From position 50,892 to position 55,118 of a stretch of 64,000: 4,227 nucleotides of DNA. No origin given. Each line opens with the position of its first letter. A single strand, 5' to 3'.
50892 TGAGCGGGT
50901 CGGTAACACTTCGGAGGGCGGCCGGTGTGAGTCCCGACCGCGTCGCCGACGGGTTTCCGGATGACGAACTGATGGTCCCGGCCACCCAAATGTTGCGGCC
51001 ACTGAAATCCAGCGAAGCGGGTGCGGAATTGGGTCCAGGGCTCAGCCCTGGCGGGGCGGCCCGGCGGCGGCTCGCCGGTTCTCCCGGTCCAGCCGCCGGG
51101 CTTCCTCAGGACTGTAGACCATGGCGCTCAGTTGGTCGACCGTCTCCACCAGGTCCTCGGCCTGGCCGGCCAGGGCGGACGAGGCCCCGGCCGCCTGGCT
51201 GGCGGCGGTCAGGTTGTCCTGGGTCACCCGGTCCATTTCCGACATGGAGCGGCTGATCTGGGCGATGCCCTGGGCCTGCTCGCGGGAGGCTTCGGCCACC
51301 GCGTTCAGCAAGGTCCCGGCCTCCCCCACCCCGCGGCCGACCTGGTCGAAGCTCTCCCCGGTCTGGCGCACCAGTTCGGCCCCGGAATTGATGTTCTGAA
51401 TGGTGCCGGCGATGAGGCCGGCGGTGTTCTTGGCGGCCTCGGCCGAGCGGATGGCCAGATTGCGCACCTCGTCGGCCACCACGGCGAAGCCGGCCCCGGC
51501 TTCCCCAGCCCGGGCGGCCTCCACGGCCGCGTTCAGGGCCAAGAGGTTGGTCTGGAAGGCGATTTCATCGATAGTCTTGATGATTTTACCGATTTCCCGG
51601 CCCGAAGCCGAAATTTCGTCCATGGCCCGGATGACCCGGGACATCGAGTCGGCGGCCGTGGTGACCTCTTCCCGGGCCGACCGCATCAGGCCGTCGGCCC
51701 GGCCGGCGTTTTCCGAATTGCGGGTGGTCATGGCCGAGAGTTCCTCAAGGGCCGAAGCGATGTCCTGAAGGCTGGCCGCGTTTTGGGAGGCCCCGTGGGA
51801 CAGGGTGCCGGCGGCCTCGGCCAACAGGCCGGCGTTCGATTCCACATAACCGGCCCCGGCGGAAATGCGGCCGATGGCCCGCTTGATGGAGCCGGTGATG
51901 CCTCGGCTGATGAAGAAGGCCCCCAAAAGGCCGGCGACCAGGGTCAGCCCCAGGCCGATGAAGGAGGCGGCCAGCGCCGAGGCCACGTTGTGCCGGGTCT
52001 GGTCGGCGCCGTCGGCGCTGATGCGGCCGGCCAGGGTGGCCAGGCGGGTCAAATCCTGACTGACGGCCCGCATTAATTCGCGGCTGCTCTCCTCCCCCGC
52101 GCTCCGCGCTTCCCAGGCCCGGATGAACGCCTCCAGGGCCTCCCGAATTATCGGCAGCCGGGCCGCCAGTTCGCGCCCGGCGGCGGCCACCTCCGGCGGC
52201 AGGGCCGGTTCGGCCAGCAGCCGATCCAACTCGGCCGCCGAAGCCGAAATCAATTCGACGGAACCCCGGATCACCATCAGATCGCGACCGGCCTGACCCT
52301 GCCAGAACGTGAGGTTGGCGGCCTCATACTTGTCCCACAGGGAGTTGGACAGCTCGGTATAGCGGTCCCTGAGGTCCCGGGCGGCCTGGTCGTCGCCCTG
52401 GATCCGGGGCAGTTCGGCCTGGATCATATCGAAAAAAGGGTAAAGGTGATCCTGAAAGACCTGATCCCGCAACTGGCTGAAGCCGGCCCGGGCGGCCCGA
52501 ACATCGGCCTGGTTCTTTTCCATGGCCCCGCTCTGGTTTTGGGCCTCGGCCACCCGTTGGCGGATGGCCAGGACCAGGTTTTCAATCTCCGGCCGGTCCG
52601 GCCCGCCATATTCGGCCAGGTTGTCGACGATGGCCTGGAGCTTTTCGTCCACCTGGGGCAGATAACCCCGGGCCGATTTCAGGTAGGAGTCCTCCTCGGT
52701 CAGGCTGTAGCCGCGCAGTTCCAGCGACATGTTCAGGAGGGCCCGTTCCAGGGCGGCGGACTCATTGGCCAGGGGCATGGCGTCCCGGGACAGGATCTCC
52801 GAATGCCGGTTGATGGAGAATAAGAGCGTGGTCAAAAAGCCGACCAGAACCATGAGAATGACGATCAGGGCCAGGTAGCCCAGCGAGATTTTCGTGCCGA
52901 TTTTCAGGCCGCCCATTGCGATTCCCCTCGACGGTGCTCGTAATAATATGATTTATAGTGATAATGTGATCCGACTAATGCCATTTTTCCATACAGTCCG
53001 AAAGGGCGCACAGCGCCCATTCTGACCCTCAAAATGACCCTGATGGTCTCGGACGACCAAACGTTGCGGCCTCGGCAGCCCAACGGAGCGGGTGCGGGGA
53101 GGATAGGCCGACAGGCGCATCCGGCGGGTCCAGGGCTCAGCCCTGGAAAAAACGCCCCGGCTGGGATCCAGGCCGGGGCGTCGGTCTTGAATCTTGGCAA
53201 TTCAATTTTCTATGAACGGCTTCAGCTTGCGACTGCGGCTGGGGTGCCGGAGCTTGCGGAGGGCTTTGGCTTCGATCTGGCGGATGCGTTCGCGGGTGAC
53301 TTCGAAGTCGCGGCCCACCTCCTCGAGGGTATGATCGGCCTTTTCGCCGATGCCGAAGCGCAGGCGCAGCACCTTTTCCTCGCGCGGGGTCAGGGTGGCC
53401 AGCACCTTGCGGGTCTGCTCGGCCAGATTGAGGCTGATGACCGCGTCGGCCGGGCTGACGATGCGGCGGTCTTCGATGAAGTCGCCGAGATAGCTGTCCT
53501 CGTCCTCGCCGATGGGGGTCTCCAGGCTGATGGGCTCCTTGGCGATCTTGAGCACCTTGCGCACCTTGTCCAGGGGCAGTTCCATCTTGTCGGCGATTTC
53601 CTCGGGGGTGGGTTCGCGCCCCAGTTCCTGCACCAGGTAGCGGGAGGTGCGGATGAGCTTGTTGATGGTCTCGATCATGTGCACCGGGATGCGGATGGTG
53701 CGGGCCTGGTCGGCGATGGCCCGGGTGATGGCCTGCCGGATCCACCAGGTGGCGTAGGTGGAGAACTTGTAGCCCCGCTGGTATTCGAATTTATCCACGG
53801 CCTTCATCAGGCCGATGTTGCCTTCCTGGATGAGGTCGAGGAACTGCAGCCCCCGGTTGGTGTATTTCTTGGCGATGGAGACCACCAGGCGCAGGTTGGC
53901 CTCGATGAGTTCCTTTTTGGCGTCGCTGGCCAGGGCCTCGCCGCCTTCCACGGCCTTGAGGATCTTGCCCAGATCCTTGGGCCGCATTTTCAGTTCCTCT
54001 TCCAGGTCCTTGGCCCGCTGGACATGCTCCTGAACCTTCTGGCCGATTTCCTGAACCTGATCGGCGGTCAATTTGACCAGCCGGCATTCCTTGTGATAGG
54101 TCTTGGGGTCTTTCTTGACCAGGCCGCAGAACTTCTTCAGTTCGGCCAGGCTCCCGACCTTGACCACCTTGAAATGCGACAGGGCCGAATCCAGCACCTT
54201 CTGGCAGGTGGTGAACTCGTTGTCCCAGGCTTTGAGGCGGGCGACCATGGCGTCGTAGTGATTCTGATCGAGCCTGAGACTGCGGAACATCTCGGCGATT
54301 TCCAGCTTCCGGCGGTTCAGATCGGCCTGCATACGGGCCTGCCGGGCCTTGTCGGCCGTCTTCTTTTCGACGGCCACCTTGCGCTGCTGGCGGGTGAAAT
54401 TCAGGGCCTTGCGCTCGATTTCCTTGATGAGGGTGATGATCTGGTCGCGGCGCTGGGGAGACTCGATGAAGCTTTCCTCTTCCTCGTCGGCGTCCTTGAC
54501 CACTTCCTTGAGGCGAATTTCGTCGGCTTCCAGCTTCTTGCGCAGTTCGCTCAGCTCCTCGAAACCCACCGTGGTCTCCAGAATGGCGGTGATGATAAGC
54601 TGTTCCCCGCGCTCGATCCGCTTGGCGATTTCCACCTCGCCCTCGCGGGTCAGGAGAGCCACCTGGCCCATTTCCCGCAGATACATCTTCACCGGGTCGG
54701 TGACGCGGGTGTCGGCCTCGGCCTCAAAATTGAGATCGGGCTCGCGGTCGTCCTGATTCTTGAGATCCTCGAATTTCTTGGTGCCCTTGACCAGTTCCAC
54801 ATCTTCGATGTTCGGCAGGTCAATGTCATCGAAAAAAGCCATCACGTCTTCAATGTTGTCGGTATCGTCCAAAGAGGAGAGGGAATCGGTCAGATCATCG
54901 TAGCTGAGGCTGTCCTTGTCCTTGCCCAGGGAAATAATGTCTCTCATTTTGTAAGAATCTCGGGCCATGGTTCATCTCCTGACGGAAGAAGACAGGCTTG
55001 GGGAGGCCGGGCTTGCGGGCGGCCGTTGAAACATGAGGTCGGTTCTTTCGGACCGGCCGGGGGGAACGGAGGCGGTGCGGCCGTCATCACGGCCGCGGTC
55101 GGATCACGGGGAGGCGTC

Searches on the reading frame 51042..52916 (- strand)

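Call 50: search_protein_families(library=pfam, proteins=[window:51042-52916:-], max_evalue=0.00001)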
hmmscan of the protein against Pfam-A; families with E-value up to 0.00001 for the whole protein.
window:51042-52916:- (624 aa): 2 families
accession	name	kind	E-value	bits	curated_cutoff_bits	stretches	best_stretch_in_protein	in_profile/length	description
PF00015.26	MCPsignal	-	1.1e-43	149.6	34.6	1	412-565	5-172/172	Methyl-accepting chemotaxis protein (MCP) signalling domain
PF05227.19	CHASE3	-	4.3e-06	27.1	28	1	46-148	8-107/138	CHASE3 domain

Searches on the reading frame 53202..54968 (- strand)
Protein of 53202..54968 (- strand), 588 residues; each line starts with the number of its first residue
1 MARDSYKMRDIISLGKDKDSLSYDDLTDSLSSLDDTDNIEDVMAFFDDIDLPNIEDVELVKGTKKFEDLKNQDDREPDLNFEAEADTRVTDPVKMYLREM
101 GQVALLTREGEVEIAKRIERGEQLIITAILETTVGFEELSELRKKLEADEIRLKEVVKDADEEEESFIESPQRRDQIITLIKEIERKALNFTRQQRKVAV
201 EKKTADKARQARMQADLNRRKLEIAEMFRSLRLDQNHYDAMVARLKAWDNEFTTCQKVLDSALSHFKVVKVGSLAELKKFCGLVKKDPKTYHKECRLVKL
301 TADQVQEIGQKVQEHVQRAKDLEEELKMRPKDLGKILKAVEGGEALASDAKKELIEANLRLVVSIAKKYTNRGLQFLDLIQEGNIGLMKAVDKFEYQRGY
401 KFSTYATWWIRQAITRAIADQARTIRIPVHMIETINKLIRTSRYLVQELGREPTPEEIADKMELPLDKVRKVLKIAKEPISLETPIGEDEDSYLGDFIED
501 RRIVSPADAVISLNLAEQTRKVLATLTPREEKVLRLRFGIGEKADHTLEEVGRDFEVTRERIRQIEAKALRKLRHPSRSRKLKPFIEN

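Call 50: search_protein_families(library=pfam, proteins=[window:53202-54968:-], max_evalue=0.00001)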
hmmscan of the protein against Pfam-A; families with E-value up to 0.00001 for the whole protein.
window:53202-54968:- (588 aa): 4 families
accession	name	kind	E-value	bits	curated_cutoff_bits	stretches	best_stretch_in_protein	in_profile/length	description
PF04539.22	Sigma70_r3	-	3.3e-30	104.5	25.3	1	433-509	1-77/78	Sigma-70 region 3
PF04542.20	Sigma70_r2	-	1.7e-24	85.8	24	1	354-424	1-71/71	Sigma-70 region 2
PF04545.22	Sigma70_r4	-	5e-19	68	24.1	1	522-575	1-50/50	Sigma-70, region 4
PF00140.25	Sigma70_r1_2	-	1.8e-14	53.8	22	1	91-123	1-33/34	Sigma-70 factor, region 1.2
